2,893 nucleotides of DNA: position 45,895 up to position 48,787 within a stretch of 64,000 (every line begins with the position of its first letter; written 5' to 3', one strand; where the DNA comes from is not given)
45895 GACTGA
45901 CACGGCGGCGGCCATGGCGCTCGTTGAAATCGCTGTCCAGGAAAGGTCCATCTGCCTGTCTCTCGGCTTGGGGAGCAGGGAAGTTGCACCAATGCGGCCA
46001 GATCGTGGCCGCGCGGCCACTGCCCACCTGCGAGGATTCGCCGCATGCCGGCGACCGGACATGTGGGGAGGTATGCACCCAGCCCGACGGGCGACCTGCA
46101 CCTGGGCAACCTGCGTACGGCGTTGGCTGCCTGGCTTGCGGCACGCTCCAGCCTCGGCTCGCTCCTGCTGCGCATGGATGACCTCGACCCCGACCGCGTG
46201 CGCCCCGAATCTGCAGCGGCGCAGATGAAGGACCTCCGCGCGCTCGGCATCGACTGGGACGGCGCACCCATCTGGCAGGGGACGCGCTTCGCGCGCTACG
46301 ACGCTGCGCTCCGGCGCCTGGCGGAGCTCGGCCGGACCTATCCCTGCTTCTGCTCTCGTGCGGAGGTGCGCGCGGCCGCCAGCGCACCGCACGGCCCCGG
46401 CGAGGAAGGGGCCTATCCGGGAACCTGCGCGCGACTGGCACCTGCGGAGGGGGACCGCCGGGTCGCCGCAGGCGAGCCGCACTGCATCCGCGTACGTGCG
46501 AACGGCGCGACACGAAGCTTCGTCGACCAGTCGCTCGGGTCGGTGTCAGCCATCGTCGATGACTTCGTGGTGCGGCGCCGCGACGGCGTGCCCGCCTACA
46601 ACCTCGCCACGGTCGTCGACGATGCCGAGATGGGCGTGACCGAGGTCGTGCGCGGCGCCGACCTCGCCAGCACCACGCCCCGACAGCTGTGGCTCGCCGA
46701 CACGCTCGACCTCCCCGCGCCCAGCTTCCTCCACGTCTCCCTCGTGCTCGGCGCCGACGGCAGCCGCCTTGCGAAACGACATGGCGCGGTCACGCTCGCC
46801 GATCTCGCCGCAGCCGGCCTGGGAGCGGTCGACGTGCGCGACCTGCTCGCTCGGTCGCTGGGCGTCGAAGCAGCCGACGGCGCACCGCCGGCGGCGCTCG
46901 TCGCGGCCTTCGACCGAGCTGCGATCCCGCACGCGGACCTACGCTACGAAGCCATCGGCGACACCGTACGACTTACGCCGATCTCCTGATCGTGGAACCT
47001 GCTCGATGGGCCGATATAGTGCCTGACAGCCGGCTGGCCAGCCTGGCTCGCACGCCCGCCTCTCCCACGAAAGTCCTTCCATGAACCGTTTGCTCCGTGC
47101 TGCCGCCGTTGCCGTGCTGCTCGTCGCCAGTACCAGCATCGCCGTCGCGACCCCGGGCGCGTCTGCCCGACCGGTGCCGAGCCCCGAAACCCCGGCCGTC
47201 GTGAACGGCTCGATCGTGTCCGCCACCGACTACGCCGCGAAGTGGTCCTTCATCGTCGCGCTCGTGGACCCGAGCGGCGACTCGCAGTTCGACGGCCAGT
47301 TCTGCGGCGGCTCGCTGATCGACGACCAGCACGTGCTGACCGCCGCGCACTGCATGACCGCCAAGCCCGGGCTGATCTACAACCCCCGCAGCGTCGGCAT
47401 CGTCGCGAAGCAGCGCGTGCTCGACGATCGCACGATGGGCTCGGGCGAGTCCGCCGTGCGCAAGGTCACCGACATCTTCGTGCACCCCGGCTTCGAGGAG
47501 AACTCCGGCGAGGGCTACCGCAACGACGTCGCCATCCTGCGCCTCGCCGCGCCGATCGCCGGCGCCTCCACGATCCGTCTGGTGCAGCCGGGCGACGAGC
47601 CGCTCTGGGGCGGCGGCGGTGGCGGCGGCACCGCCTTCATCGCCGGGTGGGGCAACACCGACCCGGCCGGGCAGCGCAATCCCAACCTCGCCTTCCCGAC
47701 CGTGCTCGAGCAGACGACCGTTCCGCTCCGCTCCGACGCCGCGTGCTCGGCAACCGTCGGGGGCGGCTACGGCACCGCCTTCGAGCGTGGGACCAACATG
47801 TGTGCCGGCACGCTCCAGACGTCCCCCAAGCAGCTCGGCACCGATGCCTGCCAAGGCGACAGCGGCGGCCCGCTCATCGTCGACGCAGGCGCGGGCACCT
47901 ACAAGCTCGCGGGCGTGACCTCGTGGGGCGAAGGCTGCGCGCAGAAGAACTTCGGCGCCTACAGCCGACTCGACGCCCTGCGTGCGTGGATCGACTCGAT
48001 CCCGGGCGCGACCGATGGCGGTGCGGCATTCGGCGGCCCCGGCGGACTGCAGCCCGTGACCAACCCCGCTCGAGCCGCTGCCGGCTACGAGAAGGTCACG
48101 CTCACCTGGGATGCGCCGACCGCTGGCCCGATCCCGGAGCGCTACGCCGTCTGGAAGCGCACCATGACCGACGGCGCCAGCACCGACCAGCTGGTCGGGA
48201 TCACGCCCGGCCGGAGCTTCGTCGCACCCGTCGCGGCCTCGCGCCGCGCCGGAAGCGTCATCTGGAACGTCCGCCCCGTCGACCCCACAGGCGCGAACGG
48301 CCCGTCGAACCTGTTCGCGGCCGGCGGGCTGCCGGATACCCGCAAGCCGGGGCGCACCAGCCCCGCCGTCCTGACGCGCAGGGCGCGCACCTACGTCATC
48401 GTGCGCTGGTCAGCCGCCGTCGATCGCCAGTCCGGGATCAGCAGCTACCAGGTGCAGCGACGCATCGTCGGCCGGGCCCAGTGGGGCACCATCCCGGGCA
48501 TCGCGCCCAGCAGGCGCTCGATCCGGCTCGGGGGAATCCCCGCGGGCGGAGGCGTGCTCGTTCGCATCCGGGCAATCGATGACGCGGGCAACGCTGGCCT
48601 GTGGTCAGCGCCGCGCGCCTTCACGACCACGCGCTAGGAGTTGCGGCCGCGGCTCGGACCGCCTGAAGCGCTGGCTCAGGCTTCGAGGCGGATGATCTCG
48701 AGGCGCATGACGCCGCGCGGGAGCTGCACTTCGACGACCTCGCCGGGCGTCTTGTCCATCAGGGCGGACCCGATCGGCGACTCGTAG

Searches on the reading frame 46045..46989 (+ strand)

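Call 95: search_protein_families(library=pfam, proteins=[window:46045-46989:+], max_evalue=0.001)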
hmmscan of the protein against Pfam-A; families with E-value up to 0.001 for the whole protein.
window:46045-46989:+ (314 aa): 1 family
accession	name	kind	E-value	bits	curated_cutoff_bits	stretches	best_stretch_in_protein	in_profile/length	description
PF00749.27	tRNA-synt_1c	-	9.5e-54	182.9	23.4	1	9-252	5-254/314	tRNA synthetases class I (E and Q), catalytic domain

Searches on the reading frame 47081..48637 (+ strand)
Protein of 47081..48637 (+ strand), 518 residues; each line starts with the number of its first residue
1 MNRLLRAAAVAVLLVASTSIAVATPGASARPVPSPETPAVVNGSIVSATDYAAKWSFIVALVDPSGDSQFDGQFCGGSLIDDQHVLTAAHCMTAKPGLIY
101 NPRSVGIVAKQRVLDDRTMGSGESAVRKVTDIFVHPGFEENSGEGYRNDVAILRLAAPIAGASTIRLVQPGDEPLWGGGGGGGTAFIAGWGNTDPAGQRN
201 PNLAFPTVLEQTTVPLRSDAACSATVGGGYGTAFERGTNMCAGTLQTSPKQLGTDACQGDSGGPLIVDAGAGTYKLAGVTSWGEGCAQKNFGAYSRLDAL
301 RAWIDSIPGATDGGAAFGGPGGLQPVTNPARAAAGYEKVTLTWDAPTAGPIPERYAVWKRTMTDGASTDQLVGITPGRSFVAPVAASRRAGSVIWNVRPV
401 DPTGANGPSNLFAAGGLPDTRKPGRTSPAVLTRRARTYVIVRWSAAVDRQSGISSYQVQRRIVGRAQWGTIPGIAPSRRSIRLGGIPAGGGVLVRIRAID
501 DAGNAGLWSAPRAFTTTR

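Call 95: search_protein_families(library=pfam, proteins=[window:47081-48637:+], max_evalue=0.001)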
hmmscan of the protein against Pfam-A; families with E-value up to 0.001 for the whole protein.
window:47081-48637:+ (518 aa): 2 families
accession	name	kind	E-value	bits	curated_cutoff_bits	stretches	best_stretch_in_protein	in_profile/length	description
PF00089.32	Trypsin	-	1.4e-38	133.3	20.6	1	53-304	10-220/220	Trypsin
PF00041.27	fn3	-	3.6e-06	27.5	25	0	432-513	9-82/84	Fibronectin type III domain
